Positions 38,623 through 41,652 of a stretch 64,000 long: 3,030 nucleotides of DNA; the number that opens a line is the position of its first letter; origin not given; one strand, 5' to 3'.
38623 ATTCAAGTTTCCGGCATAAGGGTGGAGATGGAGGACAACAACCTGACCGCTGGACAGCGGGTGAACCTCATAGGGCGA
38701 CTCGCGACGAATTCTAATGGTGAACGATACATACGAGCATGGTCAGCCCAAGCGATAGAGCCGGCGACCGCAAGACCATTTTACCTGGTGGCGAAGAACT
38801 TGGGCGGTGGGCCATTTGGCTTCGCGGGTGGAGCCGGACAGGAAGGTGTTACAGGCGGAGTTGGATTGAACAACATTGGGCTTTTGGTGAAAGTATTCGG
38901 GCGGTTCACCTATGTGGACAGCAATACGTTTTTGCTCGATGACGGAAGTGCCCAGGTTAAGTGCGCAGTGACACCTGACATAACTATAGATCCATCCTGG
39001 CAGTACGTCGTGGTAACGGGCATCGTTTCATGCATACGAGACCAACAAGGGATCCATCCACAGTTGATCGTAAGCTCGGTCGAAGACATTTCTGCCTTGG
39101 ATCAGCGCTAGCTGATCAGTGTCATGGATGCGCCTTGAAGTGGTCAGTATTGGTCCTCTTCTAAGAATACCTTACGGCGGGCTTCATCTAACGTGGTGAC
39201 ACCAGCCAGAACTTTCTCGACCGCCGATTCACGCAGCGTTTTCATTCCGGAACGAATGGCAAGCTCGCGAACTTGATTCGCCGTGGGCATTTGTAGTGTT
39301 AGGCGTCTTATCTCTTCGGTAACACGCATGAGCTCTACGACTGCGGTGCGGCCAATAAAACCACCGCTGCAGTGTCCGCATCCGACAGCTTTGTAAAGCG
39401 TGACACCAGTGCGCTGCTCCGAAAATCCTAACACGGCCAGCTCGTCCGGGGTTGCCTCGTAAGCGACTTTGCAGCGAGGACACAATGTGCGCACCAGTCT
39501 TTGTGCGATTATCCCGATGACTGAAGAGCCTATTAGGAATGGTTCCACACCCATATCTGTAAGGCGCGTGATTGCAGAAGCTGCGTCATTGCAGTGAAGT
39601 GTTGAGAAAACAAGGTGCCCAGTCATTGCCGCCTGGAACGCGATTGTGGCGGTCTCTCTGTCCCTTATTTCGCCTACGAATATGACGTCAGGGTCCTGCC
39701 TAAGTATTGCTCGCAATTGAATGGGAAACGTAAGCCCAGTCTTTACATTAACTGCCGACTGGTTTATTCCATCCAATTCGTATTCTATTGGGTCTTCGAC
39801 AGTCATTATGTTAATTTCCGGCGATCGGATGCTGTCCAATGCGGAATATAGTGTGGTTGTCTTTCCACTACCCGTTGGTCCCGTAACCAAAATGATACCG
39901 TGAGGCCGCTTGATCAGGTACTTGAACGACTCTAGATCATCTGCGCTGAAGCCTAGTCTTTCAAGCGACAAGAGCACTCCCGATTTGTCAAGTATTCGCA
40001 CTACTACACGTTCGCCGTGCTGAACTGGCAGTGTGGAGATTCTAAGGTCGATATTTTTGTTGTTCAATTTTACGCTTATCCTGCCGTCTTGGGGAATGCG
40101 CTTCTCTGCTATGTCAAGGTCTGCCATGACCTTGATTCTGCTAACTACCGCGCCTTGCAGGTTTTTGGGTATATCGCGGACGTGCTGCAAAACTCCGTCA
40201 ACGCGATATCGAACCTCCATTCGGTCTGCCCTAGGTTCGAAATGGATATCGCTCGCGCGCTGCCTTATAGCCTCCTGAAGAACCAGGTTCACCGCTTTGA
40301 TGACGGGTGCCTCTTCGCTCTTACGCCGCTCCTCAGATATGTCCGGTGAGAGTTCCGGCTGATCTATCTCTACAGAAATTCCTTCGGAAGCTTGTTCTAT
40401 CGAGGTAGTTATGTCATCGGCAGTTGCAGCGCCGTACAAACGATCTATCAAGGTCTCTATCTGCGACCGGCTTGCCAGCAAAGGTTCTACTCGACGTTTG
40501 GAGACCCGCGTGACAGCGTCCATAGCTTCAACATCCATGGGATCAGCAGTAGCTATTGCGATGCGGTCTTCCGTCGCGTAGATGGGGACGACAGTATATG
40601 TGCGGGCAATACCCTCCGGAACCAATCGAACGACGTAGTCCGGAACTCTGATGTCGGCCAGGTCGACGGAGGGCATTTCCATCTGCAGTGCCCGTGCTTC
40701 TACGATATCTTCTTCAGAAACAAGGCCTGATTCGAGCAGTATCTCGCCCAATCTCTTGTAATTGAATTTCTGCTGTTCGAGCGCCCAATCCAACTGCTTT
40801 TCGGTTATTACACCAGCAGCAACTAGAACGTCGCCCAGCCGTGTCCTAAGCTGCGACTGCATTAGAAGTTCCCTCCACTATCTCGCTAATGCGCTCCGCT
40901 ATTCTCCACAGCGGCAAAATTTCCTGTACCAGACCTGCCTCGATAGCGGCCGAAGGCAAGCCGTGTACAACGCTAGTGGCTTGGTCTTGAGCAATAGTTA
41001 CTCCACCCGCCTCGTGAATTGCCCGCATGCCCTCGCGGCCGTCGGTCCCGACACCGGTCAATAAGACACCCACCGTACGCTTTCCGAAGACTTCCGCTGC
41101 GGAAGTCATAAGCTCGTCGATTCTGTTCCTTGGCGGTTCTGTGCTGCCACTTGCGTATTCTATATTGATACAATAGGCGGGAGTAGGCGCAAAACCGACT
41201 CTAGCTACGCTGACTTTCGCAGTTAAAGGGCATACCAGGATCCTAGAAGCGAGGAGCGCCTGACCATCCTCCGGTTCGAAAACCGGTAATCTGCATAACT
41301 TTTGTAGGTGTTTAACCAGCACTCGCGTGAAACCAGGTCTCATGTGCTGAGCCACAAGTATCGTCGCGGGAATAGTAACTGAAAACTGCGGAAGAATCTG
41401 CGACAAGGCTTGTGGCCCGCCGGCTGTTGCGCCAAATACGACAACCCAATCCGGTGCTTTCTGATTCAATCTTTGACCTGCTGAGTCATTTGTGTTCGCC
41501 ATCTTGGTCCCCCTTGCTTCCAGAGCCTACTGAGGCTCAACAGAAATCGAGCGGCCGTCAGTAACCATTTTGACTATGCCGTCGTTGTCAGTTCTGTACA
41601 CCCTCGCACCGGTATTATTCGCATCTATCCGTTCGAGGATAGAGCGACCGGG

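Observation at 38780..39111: Shared C-terminal ~100-aa domain between the 48-aa-repeat protein and the BNR/FN3 giant protein: candidate sorting/anchoring module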

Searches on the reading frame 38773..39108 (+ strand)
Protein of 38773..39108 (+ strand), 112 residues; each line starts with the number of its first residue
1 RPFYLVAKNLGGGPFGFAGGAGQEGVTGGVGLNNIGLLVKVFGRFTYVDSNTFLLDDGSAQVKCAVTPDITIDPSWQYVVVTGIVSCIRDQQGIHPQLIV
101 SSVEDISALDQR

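Call 26: search_protein_representatives(alignment_id=A1)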
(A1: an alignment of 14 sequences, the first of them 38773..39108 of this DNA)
Query: 14 sequences, 110 profile positions. Proteins with E-value up to 0.001 (for the whole library): 3428; up to 1e-10: 2026; up to 1e-30: 121. The best 150 are listed.
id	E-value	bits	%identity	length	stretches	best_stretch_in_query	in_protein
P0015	6.4e-70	248.3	-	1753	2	1-107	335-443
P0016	5.9e-68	241.9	-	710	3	4-108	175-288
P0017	3.1e-62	223.5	-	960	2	2-107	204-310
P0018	3.2e-62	223.5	-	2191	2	1-107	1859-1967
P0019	1.2e-61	221.6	-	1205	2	2-108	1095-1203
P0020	3.3e-57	207.3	-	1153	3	2-107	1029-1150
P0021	1.2e-55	202.3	-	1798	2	1-107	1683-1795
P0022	2.1e-55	201.6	-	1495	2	1-107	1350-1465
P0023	1.1e-54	199.2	-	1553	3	2-109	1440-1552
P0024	1.4e-52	192.5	-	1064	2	2-107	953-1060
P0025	2.1e-51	188.6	-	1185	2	3-108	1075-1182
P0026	2.5e-50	185.2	-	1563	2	2-108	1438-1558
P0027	2.7e-46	172.2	-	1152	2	2-108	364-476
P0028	1.4e-45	170.0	-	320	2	2-109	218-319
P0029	3.4e-44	165.5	-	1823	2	1-109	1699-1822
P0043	5.4e-36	139.1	-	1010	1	2-108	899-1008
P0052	4.4e-35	136.1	-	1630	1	2-107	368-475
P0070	1.0e-33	131.8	-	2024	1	2-108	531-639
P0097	2.1e-32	127.5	-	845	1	2-108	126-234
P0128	7.0e-31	122.6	-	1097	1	1-108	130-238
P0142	2.9e-30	120.6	-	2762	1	1-108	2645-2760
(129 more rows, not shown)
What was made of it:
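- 38773..39108 (+): The shared C-terminal domain of A (residues 463-574): a conserved Gly-rich linker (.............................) followed by the OB2 barrel (DDGS, VKC and TGIVSC motifs). Exhaustive profile search found 3,428 clusters (call 26).
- The exhaustive search found 3,428 clusters at E<=1e-3 and 2,026 at E<=1e-10 (call 26).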

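Call 35: find_related_loci(query=A3, collection=genome_contigs, flank=10000)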
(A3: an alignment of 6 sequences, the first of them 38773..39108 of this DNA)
Query A3 (112 aa) in genome_contigs; peptide patterns used: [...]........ (x = any residue, [..] = any of these).
118 stretches matched a pattern; 103 encode a relative of the query (tblastn E <= 1e-3); the best 80 are kept; 79 distinct loci.
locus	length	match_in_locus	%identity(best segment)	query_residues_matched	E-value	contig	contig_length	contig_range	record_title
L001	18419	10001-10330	62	1-110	7e-35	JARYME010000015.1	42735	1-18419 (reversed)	MAG: Armatimonadota bacterium isolate A05DMB-I-24 NODE_15_length_42735_cov_4.112359, whole genome shotgun sequence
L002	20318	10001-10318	49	1-104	9e-29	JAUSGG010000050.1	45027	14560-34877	MAG: Armatimonadota bacterium isolate E14_metabat.bin.108 E14_k141_265323, whole genome shotgun sequence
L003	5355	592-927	43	1-109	3e-24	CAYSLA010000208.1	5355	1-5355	MAG TPA_asm: uncultured bacterium isolate SRP098346_co1_397 genome assembly, contig: NODE_22793_length_5355_cov_13.36075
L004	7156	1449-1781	47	2-110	5e-24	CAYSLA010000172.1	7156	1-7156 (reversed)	MAG TPA_asm: uncultured bacterium isolate SRP098346_co1_397 genome assembly, contig: NODE_14659_length_7156_cov_10.07125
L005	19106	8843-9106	51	1-86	1e-23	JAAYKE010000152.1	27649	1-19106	MAG: Armatimonadota bacterium isolate AS10tlH2TH_383 361367_AS10, whole genome shotgun sequence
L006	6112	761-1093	48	2-109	1e-23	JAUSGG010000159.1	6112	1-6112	MAG: Armatimonadota bacterium isolate E14_metabat.bin.108 E14_k141_1750342, whole genome shotgun sequence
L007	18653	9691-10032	46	2-112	3e-23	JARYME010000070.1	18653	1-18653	MAG: Armatimonadota bacterium isolate A05DMB-I-24 NODE_70_length_18653_cov_3.966139, whole genome shotgun sequence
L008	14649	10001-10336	46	2-110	3e-23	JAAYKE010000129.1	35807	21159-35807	MAG: Armatimonadota bacterium isolate AS10tlH2TH_383 297777_AS10, whole genome shotgun sequence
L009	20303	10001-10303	51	1-99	3e-24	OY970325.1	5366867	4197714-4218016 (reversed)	MAG: uncultured Armatimonadetes bacterium isolate MFD05942.bin.1.84 genome assembly, chromosome: 1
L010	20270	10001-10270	51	2-87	9e-22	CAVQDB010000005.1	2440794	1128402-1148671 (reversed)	MAG: uncultured Armatimonadetes bacterium isolate MFD02416.bin.3.344 genome assembly, contig: contig_9775, whole genome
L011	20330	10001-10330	47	2-106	1e-20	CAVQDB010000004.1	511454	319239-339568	MAG: uncultured Armatimonadetes bacterium isolate MFD02416.bin.3.344 genome assembly, contig: contig_61408, whole genome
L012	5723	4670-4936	46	20-107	2e-20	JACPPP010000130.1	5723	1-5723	MAG: Armatimonadetes bacterium isolate NC_groundwater_630_Ag_B-0.1um_56_30 B_1_S1_Biohub_coassembly_k141_2004638, whole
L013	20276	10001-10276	46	10-112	2e-19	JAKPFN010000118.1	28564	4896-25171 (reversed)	MAG: Armatimonadota bacterium isolate JPMR_metabat.12_sub k141_246263, whole genome shotgun sequence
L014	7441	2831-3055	48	33-106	6e-19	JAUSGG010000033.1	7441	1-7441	MAG: Armatimonadota bacterium isolate E14_metabat.bin.108 E14_k141_717918, whole genome shotgun sequence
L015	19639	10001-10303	41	1-100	1e-18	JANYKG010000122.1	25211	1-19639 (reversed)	MAG: Armatimonadetes bacterium isolate GL140_5_metabinner_15 GL140_5_k141_3154958, whole genome shotgun sequence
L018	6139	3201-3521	42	2-106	3e-17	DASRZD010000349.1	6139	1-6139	MAG TPA_asm: Armatimonadota bacterium isolate SMAG_U14142 k141_2972916, whole genome shotgun sequence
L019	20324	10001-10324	43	2-100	6e-17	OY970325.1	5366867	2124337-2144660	MAG: uncultured Armatimonadetes bacterium isolate MFD05942.bin.1.84 genome assembly, chromosome: 1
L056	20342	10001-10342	33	1-112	4e-12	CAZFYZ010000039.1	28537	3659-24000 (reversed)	MAG TPA_asm: uncultured bacterium isolate SRP294416_co1_116 genome assembly, contig: NODE_2942_length_28537_cov_4.342251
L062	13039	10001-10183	48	2-59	4e-11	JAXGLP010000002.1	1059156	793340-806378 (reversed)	MAG: Armatimonadota bacterium isolate AnMBR.bin211 bin211_2, whole genome shotgun sequence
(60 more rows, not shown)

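Call 41: search_protein_families(library=pfam, alignment_id=A5, max_evalue=0.001)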
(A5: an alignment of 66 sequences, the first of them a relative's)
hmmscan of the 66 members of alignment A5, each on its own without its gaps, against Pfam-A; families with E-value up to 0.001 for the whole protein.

A. member 1, P0016 (710 aa): 0 families

B. families by the number of members that match (of 66 scanned): 115 families (the first 25 are shown)
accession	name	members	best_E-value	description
PF13229.12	Beta_helix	6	8.5e-49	Right handed beta helix region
PF06739.17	SBBP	5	1.4e-45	Beta-propeller repeat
PF05048.19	NosD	5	5.8e-22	Periplasmic copper-binding protein (NosD)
PF25778.1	DUF7948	4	3.7e-63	Domain of unknown function (DUF7948)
PF13927.12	Ig_3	4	4.2e-29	Immunoglobulin domain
PF07679.22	I-set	4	2.9e-23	Immunoglobulin I-set domain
PF13895.12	Ig_2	4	1.9e-21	Immunoglobulin domain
PF00041.27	fn3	4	5e-19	Fibronectin type III domain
PF07602.17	DUF1565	3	1.3e-18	Protein of unknown function (DUF1565)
PF07676.18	PD40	3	5e-14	WD40-like Beta Propeller Repeat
PF18998.6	Flg_new_2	3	4.4e-09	Divergent InlB B-repeat domain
PF13540.12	RCC1_2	2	5.8e-36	Regulator of chromosome condensation (RCC1) repeat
PF25390.1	WD40_RLD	2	2.7e-32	RCC1-like domain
PF13620.12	CarboxypepD_reg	2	1.8e-22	Carboxypeptidase regulatory-like domain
PF17164.10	DUF5122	2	1.3e-21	Domain of unknown function (DUF5122) beta-propeller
PF04076.19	BOF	2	1.5e-05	Bacterial OB fold (BOF) protein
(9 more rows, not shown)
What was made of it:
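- Passengers include beta-helix/NosD, SBBP, PD40, RCC1, Ig, FN3 and LRR (call 41). It is shared by very diverse signal-peptide-bearing passengers and is restricted to one phylum (calls 35, 41).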

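Call 45: search_solved_structures(query=A1, max_evalue=10)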
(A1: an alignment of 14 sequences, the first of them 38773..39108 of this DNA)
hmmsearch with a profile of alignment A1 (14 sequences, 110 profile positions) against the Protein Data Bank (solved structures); distinct sequences matched with E-value up to 10: 6.
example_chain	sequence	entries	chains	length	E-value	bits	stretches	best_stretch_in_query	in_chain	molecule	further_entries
4gnx_A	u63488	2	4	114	0.017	18.3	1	35-90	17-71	Putative uncharacterized protein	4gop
8aaj_C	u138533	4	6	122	0.091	16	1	39-84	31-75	RPA14 subunit of the hetero-oligomeric complex involved in homologous recombination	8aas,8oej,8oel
8c5y_C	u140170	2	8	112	0.15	15.3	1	39-84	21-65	RPA14 subunit of the hetero-oligomeric complex involved in homologous recombination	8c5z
8phq_AA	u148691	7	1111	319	0.97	12.7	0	76-99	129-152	Major capsid protein | Cytosolic protein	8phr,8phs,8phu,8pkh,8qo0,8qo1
9w40_R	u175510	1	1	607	1.4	12.1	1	15-56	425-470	Soluble cytochrome b562,Adenosine receptor A2b,LgBiT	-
7xy6_R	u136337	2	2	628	1.5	12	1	15-56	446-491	Soluble cytochrome b562,Adenosine receptor A2b,LgBiT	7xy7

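Call 53: list_cluster_members(proteins=[P0015, P0016, P0018, P0027, P0043, P0052, P0070, P0097, P0128, P0142])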
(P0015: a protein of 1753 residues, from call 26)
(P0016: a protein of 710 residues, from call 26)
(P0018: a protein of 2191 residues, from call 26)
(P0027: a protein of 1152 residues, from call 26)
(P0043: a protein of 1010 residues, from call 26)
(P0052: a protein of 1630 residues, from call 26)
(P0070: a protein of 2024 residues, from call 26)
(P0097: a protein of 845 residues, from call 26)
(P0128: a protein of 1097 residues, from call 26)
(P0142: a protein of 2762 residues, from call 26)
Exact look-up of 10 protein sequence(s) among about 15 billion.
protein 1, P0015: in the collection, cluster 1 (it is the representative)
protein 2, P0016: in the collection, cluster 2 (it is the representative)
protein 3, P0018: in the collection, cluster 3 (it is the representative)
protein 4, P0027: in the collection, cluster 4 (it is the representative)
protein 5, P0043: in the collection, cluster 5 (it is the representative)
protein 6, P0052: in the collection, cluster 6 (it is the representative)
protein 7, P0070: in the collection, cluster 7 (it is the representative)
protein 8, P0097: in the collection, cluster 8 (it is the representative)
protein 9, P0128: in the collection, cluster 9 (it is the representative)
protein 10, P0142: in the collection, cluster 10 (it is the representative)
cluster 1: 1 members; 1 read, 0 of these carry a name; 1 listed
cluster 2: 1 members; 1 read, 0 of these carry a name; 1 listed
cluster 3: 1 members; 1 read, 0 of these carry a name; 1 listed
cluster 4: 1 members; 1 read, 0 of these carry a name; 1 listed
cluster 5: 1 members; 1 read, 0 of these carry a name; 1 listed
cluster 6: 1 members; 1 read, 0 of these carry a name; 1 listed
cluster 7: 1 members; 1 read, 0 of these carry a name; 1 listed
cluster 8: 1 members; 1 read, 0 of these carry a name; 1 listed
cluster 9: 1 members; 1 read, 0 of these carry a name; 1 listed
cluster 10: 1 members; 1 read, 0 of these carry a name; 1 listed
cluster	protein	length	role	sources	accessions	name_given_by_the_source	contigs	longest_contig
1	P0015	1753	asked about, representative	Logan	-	-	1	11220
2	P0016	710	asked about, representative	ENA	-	-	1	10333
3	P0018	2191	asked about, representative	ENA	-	-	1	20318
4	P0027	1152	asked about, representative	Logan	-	-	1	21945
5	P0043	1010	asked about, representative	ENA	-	-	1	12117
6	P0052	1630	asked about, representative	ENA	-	-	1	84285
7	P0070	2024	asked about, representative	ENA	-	-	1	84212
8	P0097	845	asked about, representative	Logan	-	-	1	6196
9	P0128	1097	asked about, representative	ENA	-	-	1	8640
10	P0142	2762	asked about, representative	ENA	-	-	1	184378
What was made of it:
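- Tried and rejected: The cluster look-up gave no names or taxonomy for ten family members (call 53).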

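Call 73: search_protein_families(library=pfam, proteins=[L008:8795-11146:+, L018:3499-5871:+, L019:10424-11587:+, L002:8081-10858:+, L056:9656-11200:+, L015:2075-5953:+, L062:8822-11914:+], max_evalue=0.00001)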
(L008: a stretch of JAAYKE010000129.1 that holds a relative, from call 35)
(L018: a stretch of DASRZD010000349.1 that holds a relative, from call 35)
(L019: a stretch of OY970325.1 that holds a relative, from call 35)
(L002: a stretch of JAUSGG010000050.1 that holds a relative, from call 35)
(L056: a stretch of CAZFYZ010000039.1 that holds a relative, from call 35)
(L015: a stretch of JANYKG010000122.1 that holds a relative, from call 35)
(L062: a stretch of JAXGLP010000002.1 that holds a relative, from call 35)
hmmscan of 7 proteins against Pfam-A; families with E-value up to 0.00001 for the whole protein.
L008:8795-11146:+ (784 aa): 1 family
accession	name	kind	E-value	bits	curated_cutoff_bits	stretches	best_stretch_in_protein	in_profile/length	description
PF03781.23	FGE-sulfatase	-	2e-110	368.9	23.3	2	511-781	4-255/255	Sulfatase-modifying factor enzyme 1-like domain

L018:3499-5871:+ (791 aa): 2 families
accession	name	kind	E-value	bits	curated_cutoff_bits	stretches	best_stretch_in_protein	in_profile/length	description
PF00933.27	Glyco_hydro_3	-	5.9e-93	312.2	27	1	263-584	1-316/316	Glycosyl hydrolase family 3 N terminal domain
PF01915.27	Glyco_hydro_3_C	-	9.3e-15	55.6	31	1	623-781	2-171/200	Glycosyl hydrolase family 3 C-terminal domain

L019:10424-11587:+ (388 aa): 1 family
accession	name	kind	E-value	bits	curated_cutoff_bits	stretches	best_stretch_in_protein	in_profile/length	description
PF00254.34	FKBP_C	-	3.5e-26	91.8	21.1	1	297-384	4-94/94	FKBP-type peptidyl-prolyl cis-trans isomerase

L002:8081-10858:+ (926 aa): 1 family
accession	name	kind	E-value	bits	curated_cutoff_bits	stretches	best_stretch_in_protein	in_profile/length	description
PF04015.17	DUF362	-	1.9e-15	57.9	24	1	259-474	11-200/200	Domain of unknown function (DUF362)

L056:9656-11200:+ (515 aa): 1 family
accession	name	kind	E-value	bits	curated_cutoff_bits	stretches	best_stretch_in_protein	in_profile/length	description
PF03781.23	FGE-sulfatase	-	4.5e-53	180.9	23.3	1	250-515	4-255/255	Sulfatase-modifying factor enzyme 1-like domain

L015:2075-5953:+ (1293 aa): 3 families
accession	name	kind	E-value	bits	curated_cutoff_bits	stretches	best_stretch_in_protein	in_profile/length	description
PF02369.22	Big_1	-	3.8e-16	59.4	34.9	2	612-685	9-81/93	Bacterial Ig-like domain (group 1)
PF13229.12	Beta_helix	-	2.4e-14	53.7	25.9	1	795-936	24-157/158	Right handed beta helix region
PF05048.19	NosD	-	1.3e-09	38.3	23.6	1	817-943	38-151/212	Periplasmic copper-binding protein (NosD)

L062:8822-11914:+ (1031 aa): 1 family
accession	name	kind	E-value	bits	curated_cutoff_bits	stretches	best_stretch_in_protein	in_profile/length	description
PF04076.19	BOF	-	9e-07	29.4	25.8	0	289-369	11-88/103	Bacterial OB fold (BOF) protein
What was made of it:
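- On BOF family (PF04076): A relative's OB1 (L062 ORF) scores 29.4 bits (call 73).
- Closest known: BOF family. Same: OB1 of a relative passes the Pfam cut-off (29.4 against 25.8 bits, call 73).
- OB1 of one member (ORF at L062 8822-11914) scores 29.4 bits on Pfam BOF, above the 25.8-bit cut-off (call 73). Some partners are enzymes or lyase-like beta-helices: GH3, FGE-sulfatase, Beta_helix/NosD and Disaggr_assoc (calls 41, 73).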

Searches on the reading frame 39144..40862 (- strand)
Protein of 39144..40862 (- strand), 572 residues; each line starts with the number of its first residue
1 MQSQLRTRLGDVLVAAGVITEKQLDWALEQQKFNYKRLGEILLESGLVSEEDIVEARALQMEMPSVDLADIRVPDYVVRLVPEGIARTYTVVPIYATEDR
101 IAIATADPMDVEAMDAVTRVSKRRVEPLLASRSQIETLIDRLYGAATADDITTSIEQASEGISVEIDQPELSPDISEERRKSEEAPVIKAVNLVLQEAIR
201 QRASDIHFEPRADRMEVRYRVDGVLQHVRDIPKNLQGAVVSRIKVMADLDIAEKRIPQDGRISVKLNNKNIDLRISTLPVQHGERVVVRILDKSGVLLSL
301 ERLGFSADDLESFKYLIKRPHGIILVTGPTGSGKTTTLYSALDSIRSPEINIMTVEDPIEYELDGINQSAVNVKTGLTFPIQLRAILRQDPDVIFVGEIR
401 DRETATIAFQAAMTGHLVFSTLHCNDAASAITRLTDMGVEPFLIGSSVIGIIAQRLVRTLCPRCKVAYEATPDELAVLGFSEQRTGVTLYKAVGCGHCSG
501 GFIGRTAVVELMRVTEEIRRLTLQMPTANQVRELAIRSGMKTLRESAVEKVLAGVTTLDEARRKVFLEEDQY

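Call 21: search_protein_families(library=pfam, proteins=[window:39144-40862:-], max_evalue=0.001)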
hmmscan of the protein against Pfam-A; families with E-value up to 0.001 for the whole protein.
window:39144-40862:- (572 aa): 2 families
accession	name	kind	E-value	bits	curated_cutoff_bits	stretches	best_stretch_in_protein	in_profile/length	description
PF00437.27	T2SSE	-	3.7e-139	463.9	24.9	1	182-563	3-370/370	Type II/IV secretion system protein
PF05157.20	MshEN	-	1.5e-21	76.6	23.1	1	62-147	2-88/90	MshEN domain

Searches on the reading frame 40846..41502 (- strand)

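Call 21: search_protein_families(library=pfam, proteins=[window:40846-41502:-], max_evalue=0.001)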
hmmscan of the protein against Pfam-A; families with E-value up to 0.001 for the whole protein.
window:40846-41502:- (218 aa): 1 family
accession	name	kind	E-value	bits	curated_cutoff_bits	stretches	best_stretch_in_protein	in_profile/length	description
PF01339.22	CheB_methylest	-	1.8e-52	178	24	1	21-205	1-174/174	CheB methylesterase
